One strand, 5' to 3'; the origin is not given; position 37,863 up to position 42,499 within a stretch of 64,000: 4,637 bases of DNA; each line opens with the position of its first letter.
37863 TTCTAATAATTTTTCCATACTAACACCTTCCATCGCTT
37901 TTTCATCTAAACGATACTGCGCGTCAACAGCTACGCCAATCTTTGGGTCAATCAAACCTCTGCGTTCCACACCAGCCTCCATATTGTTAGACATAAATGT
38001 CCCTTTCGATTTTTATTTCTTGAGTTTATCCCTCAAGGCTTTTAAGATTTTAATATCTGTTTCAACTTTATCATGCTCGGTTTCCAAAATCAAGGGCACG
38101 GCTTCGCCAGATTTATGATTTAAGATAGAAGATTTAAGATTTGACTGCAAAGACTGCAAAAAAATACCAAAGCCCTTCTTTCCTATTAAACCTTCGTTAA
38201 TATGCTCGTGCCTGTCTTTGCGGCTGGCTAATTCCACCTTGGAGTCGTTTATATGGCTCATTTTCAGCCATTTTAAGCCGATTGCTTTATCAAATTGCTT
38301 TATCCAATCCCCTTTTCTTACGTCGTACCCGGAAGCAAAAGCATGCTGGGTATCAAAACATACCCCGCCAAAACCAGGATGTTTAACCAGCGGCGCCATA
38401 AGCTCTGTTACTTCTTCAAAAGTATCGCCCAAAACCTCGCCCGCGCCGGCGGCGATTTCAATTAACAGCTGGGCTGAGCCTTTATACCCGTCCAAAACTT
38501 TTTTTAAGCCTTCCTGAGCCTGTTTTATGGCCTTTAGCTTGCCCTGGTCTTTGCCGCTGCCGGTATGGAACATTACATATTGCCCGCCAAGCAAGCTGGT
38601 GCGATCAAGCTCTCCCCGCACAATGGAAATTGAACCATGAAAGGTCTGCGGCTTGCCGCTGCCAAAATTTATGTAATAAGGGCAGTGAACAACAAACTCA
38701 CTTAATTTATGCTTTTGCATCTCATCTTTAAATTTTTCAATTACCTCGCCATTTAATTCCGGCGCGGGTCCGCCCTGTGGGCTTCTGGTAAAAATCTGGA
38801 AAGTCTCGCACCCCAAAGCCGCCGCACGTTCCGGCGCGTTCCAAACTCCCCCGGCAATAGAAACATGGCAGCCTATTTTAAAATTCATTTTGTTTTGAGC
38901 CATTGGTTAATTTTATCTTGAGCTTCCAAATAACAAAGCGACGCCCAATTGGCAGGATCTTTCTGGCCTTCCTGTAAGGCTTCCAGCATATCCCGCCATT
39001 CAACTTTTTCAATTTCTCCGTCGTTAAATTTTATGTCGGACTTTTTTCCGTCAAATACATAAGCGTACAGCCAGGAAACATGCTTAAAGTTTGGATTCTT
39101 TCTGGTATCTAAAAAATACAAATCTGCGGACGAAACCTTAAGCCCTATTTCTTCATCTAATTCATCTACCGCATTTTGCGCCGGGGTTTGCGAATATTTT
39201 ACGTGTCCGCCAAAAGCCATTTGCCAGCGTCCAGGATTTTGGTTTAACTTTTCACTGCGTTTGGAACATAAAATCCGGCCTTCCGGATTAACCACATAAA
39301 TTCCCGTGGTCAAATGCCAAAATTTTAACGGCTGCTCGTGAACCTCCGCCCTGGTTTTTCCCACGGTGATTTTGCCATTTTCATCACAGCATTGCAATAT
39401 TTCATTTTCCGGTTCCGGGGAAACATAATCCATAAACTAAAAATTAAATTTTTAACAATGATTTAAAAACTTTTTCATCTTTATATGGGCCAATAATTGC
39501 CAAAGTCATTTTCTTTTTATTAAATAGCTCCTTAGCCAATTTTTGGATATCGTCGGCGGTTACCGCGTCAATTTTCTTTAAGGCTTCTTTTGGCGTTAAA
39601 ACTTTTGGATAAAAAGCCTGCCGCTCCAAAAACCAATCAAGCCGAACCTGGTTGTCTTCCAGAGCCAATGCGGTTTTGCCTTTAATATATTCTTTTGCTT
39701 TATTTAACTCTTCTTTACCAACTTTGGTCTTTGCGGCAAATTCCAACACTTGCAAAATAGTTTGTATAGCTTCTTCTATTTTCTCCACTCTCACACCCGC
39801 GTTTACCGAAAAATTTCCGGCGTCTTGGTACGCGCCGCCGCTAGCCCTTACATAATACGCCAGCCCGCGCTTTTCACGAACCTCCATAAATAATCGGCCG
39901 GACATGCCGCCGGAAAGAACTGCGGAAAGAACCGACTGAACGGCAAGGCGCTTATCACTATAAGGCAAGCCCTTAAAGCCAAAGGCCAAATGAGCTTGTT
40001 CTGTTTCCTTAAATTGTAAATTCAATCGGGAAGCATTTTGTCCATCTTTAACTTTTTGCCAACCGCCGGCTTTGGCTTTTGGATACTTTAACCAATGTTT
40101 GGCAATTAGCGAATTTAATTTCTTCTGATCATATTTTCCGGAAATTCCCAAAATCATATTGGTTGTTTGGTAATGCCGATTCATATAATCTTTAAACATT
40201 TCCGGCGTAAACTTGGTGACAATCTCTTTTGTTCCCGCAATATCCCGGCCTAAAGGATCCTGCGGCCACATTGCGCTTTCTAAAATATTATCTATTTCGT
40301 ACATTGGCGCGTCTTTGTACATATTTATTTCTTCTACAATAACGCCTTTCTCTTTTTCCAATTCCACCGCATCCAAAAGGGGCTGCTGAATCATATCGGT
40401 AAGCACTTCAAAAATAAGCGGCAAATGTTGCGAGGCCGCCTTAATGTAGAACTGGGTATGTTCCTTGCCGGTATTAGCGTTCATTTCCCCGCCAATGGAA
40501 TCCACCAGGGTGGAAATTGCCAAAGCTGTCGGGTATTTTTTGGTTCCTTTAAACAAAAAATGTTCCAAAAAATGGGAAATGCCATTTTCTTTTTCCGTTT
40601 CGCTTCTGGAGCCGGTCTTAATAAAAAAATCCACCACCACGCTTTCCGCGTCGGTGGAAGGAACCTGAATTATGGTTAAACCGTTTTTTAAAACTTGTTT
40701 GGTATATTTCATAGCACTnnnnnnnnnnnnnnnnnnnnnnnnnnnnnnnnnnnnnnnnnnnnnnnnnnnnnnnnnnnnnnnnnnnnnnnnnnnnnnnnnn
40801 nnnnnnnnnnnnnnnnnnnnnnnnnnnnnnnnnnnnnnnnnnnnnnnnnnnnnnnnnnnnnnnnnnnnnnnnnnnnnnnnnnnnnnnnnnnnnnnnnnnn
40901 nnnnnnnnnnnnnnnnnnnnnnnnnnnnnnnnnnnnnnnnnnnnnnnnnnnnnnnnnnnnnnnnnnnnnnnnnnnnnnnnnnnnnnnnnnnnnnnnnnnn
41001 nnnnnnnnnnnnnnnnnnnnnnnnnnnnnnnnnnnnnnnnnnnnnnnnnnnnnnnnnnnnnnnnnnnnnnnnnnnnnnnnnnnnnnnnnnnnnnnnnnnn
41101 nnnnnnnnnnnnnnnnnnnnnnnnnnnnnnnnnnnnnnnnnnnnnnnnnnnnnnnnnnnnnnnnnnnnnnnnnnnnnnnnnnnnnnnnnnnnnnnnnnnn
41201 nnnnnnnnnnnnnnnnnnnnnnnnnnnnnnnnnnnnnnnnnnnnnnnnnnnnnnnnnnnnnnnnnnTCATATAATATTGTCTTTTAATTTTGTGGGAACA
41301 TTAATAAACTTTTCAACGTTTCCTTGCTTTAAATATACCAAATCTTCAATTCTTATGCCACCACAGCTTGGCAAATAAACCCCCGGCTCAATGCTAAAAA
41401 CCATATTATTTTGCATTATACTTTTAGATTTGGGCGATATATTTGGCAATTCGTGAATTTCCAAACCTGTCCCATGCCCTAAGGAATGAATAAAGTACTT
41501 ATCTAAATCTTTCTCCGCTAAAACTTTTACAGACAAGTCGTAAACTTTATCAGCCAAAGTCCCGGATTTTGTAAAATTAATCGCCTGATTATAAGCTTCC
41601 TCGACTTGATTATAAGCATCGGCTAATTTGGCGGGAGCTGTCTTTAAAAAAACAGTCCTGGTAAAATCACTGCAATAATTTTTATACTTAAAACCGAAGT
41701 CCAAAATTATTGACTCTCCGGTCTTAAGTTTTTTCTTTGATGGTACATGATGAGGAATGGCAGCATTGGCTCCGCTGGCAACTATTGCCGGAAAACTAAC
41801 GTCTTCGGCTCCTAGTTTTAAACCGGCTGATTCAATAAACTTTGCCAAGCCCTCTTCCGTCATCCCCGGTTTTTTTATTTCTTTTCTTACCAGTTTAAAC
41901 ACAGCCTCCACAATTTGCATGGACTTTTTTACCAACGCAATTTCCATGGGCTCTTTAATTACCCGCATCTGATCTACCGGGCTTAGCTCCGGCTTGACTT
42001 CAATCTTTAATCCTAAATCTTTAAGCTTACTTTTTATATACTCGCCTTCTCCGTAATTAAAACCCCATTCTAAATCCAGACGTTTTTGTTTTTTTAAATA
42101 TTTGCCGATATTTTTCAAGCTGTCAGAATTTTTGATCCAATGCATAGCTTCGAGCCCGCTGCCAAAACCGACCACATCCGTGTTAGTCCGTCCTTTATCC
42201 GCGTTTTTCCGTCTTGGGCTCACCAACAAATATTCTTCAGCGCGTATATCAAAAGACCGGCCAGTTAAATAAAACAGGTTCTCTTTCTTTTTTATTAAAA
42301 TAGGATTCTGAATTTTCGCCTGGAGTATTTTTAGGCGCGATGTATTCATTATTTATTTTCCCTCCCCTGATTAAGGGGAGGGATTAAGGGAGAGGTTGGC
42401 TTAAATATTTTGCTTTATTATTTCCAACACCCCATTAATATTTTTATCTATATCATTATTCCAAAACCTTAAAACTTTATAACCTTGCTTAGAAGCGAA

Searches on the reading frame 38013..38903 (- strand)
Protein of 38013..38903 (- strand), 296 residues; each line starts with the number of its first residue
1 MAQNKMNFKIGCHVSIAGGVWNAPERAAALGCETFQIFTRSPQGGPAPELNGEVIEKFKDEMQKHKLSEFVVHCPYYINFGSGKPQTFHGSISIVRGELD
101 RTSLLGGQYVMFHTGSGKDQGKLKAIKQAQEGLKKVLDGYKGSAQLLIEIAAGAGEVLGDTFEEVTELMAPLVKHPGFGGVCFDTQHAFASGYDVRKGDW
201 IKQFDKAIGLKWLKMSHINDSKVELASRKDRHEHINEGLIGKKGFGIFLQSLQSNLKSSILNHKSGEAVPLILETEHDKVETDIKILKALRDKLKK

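Call 96: search_protein_families(library=pfam, proteins=[window:38013-38903:-], max_evalue=0.001)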
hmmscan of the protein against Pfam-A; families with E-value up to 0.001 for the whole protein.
window:38013-38903:- (296 aa): 1 family
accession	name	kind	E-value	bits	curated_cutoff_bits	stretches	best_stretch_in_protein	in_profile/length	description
PF01261.30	AP_endonuc_2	-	1.7e-37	129.9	31.1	1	25-245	2-212/249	Xylose isomerase-like TIM barrel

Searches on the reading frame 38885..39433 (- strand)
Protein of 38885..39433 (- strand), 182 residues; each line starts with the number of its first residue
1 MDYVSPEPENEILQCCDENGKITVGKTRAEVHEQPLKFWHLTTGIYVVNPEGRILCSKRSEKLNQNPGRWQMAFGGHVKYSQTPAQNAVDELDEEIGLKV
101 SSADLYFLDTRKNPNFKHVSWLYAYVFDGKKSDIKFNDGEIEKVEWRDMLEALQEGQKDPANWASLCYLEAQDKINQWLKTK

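Call 96: search_protein_families(library=pfam, proteins=[window:38885-39433:-], max_evalue=0.001)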
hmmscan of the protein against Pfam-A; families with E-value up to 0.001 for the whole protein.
window:38885-39433:- (182 aa): 1 family
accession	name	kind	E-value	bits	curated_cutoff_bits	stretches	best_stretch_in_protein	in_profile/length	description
PF00293.34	NUDIX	-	4.7e-15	56.2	21.1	1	40-161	3-128/134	NUDIX domain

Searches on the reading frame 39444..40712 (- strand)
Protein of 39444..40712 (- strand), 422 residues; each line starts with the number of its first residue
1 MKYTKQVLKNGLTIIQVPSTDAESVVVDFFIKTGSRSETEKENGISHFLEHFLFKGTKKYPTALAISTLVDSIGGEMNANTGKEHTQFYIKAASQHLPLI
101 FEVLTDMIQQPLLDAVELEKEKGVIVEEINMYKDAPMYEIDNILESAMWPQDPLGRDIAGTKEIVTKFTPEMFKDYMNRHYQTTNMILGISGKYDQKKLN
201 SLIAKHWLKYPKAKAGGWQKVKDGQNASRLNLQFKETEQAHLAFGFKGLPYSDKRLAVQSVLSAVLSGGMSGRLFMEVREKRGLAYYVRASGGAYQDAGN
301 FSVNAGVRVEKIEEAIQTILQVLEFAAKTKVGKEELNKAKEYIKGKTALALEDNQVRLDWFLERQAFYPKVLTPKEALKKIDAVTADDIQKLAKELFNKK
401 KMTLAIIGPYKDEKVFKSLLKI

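Call 96: search_protein_families(library=pfam, proteins=[window:39444-40712:-], max_evalue=0.001)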
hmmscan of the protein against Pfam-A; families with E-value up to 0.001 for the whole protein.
window:39444-40712:- (422 aa): 2 families
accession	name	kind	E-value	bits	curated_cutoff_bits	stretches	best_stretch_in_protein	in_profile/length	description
PF05193.26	Peptidase_M16_C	-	1e-38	133.5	23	1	167-341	1-179/181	Peptidase M16 inactive domain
PF00675.25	Peptidase_M16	-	3.2e-37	128.2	22.3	1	21-161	9-148/149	Insulinase (Peptidase family M16)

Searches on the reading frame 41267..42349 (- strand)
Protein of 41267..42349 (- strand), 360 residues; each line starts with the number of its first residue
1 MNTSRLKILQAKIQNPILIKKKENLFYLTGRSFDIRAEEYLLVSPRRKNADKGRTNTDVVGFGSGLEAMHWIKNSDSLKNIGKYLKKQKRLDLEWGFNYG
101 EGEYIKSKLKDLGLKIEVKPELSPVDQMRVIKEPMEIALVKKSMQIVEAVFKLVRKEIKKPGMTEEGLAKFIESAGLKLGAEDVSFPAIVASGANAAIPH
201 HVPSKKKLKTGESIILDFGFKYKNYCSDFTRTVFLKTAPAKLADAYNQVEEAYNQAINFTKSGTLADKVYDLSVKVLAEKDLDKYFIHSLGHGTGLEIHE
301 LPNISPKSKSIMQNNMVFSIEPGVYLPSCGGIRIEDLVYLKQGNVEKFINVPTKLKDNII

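Call 96: search_protein_families(library=pfam, proteins=[window:41267-42349:-], max_evalue=0.001)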
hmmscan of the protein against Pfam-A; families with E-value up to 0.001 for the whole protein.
window:41267-42349:- (360 aa): 1 family
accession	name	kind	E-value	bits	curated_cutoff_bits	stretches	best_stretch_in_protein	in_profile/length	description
PF00557.29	Peptidase_M24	-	1.7e-60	204.8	23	1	139-341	2-207/208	Metallopeptidase family M24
